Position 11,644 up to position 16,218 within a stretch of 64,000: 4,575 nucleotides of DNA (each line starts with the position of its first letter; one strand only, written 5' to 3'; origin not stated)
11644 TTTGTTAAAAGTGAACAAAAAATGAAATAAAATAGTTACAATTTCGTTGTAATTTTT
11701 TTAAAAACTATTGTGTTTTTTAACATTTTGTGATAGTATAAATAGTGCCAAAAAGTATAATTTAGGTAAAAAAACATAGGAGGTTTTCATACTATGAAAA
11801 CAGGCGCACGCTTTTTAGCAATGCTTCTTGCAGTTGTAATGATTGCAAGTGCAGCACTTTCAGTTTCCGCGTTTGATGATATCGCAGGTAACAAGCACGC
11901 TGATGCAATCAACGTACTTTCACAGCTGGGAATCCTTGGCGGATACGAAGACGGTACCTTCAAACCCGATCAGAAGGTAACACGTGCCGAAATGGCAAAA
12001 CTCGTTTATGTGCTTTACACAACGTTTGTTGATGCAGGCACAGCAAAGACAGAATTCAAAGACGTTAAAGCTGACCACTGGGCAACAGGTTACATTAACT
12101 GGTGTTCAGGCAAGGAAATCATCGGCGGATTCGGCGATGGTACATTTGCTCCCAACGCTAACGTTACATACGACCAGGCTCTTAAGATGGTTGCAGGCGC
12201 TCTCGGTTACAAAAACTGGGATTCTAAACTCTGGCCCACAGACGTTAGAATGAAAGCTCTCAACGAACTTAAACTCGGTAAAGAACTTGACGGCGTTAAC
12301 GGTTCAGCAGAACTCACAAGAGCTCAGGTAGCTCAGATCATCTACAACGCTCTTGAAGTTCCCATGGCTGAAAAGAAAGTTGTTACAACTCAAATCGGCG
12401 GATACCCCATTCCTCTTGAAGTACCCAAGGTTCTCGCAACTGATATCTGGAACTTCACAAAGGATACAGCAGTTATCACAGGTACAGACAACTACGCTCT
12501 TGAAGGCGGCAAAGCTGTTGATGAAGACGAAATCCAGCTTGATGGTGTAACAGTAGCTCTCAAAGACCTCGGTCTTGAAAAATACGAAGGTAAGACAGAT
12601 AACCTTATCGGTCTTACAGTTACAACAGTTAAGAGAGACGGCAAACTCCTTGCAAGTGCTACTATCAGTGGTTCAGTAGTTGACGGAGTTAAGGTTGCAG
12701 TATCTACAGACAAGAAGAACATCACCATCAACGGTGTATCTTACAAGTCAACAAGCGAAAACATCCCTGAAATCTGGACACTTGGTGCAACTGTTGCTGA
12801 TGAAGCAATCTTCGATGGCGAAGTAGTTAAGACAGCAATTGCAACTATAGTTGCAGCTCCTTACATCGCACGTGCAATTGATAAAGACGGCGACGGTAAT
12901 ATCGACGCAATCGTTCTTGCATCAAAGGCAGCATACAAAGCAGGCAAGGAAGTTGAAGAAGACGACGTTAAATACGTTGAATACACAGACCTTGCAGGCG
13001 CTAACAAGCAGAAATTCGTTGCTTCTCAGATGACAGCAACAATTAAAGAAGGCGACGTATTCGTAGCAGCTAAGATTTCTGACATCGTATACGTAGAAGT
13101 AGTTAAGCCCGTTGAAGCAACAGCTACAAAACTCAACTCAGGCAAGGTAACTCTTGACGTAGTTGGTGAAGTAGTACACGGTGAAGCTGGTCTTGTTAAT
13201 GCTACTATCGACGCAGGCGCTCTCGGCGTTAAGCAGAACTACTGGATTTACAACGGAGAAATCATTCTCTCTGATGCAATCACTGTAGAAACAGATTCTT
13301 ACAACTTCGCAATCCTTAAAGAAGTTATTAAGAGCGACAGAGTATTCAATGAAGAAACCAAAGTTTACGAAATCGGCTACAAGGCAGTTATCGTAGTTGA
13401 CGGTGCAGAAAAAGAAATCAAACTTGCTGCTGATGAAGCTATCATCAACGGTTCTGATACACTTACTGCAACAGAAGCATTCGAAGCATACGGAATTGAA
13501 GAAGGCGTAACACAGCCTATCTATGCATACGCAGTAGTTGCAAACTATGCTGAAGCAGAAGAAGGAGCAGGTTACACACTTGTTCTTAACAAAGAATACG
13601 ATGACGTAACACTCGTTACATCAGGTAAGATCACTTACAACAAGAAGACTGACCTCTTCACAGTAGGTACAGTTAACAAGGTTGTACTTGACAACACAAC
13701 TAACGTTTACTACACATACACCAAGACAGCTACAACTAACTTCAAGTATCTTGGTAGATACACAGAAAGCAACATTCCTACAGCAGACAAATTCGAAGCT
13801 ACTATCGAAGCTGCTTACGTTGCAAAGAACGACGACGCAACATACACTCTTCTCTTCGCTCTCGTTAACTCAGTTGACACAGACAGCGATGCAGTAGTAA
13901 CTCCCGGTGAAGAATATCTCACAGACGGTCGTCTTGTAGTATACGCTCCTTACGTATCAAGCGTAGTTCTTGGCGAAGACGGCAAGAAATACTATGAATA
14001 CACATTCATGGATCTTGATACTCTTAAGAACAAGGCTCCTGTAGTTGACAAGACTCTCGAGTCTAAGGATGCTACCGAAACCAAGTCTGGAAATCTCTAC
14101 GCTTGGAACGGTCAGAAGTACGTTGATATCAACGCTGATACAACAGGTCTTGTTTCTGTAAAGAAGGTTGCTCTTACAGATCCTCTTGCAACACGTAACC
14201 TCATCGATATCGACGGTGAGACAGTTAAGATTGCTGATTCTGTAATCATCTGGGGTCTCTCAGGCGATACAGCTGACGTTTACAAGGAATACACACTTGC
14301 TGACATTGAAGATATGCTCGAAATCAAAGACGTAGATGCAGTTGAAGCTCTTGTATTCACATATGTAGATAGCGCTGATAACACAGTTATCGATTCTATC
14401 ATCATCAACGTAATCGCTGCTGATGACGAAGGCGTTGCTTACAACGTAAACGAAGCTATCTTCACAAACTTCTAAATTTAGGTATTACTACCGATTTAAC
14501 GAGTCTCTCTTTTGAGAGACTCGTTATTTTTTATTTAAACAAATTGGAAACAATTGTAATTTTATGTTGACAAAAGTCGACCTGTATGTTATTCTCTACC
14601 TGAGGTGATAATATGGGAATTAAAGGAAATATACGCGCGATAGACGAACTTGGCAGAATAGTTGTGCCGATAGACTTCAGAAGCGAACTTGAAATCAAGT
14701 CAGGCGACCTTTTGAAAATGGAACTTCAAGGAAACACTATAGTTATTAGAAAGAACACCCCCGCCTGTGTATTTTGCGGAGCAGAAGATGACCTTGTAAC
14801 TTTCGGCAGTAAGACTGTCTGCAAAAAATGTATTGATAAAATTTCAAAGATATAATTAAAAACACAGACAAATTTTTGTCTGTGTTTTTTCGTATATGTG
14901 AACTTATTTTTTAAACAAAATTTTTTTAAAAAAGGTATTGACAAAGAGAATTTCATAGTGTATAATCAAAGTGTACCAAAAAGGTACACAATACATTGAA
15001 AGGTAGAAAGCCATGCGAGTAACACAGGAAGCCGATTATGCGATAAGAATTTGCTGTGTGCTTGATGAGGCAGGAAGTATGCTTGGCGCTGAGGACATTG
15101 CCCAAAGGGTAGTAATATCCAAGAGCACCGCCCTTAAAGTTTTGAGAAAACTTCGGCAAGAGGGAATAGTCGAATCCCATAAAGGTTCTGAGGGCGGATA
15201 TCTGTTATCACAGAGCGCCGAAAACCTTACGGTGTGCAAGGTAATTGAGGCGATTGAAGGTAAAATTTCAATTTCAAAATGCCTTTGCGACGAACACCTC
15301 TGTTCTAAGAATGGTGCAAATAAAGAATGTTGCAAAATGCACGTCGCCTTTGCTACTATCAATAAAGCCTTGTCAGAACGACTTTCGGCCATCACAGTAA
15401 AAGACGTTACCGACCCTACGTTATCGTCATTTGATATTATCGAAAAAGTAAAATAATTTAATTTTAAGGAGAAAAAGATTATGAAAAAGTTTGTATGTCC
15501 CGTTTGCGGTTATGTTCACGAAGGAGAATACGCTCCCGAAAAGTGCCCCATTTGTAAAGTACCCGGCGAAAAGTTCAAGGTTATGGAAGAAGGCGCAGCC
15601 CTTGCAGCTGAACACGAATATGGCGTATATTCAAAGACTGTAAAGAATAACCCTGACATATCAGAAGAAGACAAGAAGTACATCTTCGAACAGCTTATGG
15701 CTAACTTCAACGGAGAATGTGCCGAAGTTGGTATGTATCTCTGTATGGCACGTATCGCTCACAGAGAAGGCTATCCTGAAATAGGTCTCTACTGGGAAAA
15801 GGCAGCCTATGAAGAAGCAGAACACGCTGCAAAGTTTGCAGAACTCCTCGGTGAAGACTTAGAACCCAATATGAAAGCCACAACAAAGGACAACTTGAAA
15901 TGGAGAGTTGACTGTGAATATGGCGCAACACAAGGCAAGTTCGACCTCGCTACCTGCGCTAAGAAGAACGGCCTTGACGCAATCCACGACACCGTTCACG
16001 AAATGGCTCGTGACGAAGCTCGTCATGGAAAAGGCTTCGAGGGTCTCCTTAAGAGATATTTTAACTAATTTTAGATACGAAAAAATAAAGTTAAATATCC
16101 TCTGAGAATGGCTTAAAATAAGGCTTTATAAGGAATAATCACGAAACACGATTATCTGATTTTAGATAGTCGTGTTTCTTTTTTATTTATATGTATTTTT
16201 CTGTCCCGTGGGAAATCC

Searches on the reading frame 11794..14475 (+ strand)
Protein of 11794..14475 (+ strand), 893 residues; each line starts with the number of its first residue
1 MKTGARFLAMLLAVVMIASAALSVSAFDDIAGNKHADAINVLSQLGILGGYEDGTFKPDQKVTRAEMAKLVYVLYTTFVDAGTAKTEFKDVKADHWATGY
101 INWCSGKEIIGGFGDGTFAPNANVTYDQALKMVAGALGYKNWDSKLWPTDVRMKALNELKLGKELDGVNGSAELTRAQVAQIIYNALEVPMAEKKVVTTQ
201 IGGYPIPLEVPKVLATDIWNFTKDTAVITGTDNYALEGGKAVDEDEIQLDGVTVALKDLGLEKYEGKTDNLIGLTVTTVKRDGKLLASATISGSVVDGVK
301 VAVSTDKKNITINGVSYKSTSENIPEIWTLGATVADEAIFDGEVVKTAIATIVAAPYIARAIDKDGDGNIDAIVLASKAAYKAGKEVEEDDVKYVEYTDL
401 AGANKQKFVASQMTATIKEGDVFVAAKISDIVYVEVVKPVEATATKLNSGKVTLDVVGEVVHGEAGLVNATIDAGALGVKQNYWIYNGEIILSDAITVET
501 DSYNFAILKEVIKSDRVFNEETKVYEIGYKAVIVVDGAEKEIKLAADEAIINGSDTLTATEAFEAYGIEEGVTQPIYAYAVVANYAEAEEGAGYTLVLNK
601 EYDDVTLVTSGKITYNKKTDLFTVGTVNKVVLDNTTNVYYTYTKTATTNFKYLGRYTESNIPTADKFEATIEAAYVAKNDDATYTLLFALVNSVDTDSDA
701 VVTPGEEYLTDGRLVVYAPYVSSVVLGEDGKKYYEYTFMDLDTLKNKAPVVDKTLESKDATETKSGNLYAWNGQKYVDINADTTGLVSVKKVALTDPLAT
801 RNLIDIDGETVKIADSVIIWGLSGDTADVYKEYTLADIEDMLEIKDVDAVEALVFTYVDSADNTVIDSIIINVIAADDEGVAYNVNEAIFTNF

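Call 8: search_protein_families(library=pfam, proteins=[window:11794-14475:+], max_evalue=0.001)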
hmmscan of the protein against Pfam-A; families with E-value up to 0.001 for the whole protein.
window:11794-14475:+ (893 aa): 1 family
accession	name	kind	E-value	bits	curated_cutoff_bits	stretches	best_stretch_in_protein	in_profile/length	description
PF00395.25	SLH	-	8.8e-30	102.9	20.8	2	88-129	2-43/44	S-layer homology domain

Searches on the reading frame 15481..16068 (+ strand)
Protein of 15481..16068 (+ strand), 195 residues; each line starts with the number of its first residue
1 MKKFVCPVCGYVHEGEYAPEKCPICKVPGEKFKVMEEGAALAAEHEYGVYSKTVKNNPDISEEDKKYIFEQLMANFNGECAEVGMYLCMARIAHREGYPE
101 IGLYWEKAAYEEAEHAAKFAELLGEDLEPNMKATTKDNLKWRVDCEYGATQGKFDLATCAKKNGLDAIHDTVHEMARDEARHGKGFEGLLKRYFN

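Call 8: search_protein_families(library=pfam, proteins=[window:15481-16068:+], max_evalue=0.001)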
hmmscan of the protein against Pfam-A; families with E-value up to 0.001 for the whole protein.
window:15481-16068:+ (195 aa): 2 families
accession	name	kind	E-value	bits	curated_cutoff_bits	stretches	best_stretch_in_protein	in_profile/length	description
PF21349.2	RUBY_RBDX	-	1.7e-13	50.1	26.5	1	4-33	1-30/30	Rubrerythrin, rubredoxin-like domain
PF02915.23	Rubrerythrin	-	1e-11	45.8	22.8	1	70-189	1-136/137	Rubrerythrin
